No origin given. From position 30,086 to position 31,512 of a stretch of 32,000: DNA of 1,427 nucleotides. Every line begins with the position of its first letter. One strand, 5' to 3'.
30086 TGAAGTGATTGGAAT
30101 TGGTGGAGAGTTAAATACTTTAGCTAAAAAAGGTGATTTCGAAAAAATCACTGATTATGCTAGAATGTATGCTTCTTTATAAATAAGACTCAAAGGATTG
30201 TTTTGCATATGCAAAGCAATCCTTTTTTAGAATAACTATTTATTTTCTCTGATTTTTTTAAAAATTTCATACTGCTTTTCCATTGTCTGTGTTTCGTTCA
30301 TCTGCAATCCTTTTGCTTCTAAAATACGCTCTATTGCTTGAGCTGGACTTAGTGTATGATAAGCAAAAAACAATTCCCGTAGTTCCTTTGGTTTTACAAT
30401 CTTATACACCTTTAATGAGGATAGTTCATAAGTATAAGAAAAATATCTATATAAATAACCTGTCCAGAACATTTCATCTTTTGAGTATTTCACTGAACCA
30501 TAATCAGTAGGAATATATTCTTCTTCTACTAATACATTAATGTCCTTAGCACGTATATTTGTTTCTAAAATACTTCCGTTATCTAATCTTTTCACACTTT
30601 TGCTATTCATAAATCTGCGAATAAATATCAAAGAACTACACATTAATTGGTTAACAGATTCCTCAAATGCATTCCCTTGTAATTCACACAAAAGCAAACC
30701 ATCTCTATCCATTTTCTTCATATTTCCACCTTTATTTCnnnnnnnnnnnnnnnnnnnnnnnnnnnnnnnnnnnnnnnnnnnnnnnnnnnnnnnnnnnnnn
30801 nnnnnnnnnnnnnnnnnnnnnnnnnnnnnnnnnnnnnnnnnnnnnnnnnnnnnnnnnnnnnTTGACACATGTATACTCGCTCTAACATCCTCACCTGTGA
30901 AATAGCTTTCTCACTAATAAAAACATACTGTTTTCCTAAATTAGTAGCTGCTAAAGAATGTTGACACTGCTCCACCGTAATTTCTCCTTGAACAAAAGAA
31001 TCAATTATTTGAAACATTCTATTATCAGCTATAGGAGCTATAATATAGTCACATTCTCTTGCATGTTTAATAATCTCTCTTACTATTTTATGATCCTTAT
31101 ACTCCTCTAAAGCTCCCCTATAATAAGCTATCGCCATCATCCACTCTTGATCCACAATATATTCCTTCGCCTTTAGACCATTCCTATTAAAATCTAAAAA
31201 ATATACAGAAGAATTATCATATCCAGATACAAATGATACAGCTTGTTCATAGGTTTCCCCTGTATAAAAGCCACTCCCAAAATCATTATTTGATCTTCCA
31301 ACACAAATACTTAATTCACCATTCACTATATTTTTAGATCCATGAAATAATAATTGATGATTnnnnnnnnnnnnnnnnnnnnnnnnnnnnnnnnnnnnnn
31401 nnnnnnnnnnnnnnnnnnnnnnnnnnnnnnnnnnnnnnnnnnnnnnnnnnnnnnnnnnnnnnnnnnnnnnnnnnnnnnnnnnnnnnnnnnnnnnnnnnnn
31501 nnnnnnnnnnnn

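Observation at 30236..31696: XRE-HTH fused to DUF3990 (ART-like H-Y-type motifs) with a downstream DUF3791-like partner: a toxin-antitoxin-like or defence-like pair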

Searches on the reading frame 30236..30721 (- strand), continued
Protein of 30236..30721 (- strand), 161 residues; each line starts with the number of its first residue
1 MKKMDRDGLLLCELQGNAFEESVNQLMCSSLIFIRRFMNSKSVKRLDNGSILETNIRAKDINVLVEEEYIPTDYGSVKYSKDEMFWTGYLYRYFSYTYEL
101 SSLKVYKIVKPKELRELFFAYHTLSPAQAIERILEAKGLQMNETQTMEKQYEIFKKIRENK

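Call 65: search_protein_families(library=pfam, alignment_id=A4, max_evalue=10)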
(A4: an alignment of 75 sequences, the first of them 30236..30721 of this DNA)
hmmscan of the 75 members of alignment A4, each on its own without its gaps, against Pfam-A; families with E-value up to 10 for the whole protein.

A. member 1, window:30236-30721:- (161 aa): 1 family
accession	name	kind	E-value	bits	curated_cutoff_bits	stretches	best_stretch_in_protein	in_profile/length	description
PF02803.24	Thiolase_C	-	0.27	11.3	27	1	123-149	21-47/123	Thiolase, C-terminal domain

B. families by the number of members that match (of 75 scanned): 39 families (the first 25 are shown)
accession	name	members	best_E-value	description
PF12668.12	DUF3791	10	0.00066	Protein of unknown function (DUF3791)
PF13151.12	DUF3990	2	7.9e-08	Protein of unknown function (DUF3990)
PF05714.16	PFam54_60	2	0.073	Borrelia Bbcrasp-1 domain containing protein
PF08906.16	T6SS_Tdi1_C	1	0.0078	T6SS immunity protein Tdi1, C-terminal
PF24847.1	DUF7722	1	0.02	Domain of unknown function (DUF7722)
PF22266.2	DUF6953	1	0.021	Family of unknown function (DUF6953)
PF09205.15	DUF1955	1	0.024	Domain of unknown function (DUF1955)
PF24575.1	TPR_Slam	1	0.029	Surface lipoprotein assembly modifier, N-terminal TPR repeats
PF04945.19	YHS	1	0.034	YHS domain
PF15889.10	DUF4738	1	0.042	Domain of unknown function (DUF4738)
PF17779.7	NOD2_WH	1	0.044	NOD2 winged helix domain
PF12862.13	ANAPC5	1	0.045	Anaphase-promoting complex subunit 5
PF12408.13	DUF3666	1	0.069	Ribose-5-phosphate isomerase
PF08885.17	GSCFA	1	0.073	GSCFA family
PF08407.17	Chitin_synth_1N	1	0.076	Chitin synthase N-terminal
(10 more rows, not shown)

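Call 74: fold_search(model_id=the predicted structure, library=viral)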
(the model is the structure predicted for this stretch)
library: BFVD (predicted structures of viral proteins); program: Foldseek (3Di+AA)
matches with E <= 10: 31; with E <= 0.001: 0
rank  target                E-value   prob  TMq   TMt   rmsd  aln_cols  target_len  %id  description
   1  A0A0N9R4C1            1.7e+00  0.08  0.22  0.21  15.2       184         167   11  Uncharacterized protein [Chrysochromulina ericina virus CeV-01B]
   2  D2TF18                2.0e+00  0.04  0.15  0.16  12.5       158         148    7  (no name in the UniProt tables at hand)
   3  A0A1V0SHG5            2.1e+00  0.07  0.21  0.07  10.5       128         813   13  Endonuclease/exonuclease/phosphatase family protein [Hokovirus HKV1]
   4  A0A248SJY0            2.2e+00  0.25  0.31  0.32   9.7       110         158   11  (no name in the UniProt tables at hand)
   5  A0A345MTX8            2.6e+00  0.04  0.18  0.17  17.0       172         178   13  (no name in the UniProt tables at hand)
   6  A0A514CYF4            4.3e+00  0.11  0.24  0.33   9.0        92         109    9  (no name in the UniProt tables at hand)
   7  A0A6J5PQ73            4.5e+00  0.16  0.23  0.48  14.4        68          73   15  Uncharacterized protein [uncultured Caudovirales phage]
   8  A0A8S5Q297            5.5e+00  0.04  0.22  0.24  11.5       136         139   12  Minor tail protein [Siphoviridae sp. ctLqe90]
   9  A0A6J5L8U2            5.8e+00  0.01  0.12  0.07  20.5       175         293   13  Uncharacterized protein [uncultured Caudovirales phage]
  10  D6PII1                6.1e+00  0.04  0.20  0.18  17.4       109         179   12  (no name in the UniProt tables at hand)
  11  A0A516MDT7            6.1e+00  0.02  0.14  0.12  20.6       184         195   10  (no name in the UniProt tables at hand)
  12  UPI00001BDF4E         6.4e+00  0.02  0.14  0.08  27.3       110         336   10  (no name look-up for this kind of identifier)
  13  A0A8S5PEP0            6.7e+00  0.18  0.31  0.41   5.9        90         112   14  Uncharacterized protein [Siphoviridae sp. ctvNP11]
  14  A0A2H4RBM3            6.7e+00  0.03  0.17  0.24  10.2       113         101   12  Uncharacterized protein [Sulfolobus ellipsoid virus 1]
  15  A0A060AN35            6.7e+00  0.02  0.18  0.22  15.7       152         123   14  (no name in the UniProt tables at hand)
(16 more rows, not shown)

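Call 76: search_protein_families(library=phrogs, proteins=[window:30236-30721:-], max_evalue=0.01)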
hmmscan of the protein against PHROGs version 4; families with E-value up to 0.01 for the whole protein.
window:30236-30721:- (161 aa): 0 families

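Call 79: search_protein_families(library=pfam, proteins=[P0316, P0334, P0360, P0380, P0405, P0268, P0280, P0298, P0319, P0304], max_evalue=0.1)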
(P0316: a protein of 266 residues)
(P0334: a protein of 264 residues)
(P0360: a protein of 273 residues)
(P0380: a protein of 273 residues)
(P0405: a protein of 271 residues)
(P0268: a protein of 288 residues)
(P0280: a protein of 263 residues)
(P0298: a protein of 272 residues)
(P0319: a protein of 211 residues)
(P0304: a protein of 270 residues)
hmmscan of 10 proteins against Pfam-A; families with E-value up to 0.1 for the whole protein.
P0316 (266 aa): 2 families
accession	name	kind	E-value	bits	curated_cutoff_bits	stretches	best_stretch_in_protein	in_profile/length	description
PF00719.24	Pyrophosphatase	-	0.017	15.4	23.5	1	181-256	30-108/153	Inorganic pyrophosphatase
PF10755.14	DUF2585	-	0.049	13.8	25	1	11-59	61-108/164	Protein of unknown function (DUF2585)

P0334 (264 aa): 1 family
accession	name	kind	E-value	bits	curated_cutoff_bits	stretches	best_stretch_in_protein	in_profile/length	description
PF12950.13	TaqI_C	-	0.007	17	26.5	1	77-122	53-98/118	TaqI-like C-terminal specificity domain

P0360 (273 aa): 1 family
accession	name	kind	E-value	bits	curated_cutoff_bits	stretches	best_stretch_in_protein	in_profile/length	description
PF12950.13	TaqI_C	-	0.059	14.1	26.5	0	78-122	54-98/118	TaqI-like C-terminal specificity domain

P0380 (273 aa): 1 family
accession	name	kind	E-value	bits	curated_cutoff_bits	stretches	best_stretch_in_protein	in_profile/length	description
PF19759.4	DUF6246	-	0.014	15.6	27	1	100-143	4-47/185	Family of unknown function (DUF6246)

P0405 (271 aa): 0 families

P0268 (288 aa): 2 families
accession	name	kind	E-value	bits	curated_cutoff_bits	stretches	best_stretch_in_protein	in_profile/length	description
PF13302.13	Acetyltransf_3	-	0.0007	20.7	25.4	1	185-273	48-138/138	Acetyltransferase (GNAT) domain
PF12668.12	DUF3791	-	0.042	14.3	25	1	92-134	8-54/60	Protein of unknown function (DUF3791)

P0280 (263 aa): 0 families

P0298 (272 aa): 2 families
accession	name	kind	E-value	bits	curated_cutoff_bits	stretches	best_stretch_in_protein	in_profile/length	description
PF08079.17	Ribosomal_L30_N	-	0.037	14.8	31.6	1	204-240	22-58/72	Ribosomal L30 N-terminal domain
PF21018.2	BipA_C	-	0.06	13.5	23.8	0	185-239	46-97/110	TypA/BipA C-terminal domain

P0319 (211 aa): 5 families
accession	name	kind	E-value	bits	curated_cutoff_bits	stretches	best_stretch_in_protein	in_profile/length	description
PF01381.28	HTH_3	-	6.4e-09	36.1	23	1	9-52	1-44/55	Helix-turn-helix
PF12844.13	HTH_19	-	1.4e-06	28.6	30.2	1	11-64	6-56/64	Helix-turn-helix domain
PF13560.12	HTH_31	-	0.0015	19.2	27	1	13-54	10-52/64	Helix-turn-helix domain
PF13443.12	HTH_26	-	0.0073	17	22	0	10-52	6-46/63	Cro/C1-type HTH DNA-binding domain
PF13413.12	HTH_25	-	0.044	14.1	24.6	0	9-41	2-34/62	Helix-turn-helix domain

P0304 (270 aa): 2 families
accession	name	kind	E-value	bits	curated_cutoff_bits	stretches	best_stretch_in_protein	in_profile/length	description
PF12961.13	DUF3850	-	1.8e-05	25.3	22.9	1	163-204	1-42/77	Domain of unknown function (DUF3850)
PF04266.20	ASCH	-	0.00067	20.8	21.2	1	173-231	8-67/103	ASCH domain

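Call 80: search_protein_families(library=padloc, proteins=[P0359], max_evalue=0.001)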
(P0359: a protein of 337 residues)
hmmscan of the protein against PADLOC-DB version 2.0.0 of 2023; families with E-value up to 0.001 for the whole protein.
P0359 (337 aa): 1 family
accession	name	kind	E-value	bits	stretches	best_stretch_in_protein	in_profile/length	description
PDLC04642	PDC-M42B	-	1.7e-05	23.1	1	14-132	15-134/138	-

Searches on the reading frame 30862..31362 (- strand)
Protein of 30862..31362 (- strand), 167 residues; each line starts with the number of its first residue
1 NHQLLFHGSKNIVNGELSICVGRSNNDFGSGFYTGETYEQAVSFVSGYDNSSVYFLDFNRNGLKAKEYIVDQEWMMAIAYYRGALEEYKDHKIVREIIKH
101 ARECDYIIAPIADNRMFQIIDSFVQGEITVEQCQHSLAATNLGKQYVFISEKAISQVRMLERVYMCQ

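Call 97: search_solved_structures(query=A5, max_evalue=10, show_alignments=3)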
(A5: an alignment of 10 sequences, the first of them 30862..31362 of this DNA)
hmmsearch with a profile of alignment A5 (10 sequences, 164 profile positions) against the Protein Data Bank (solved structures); distinct sequences matched with E-value up to 10: 0.
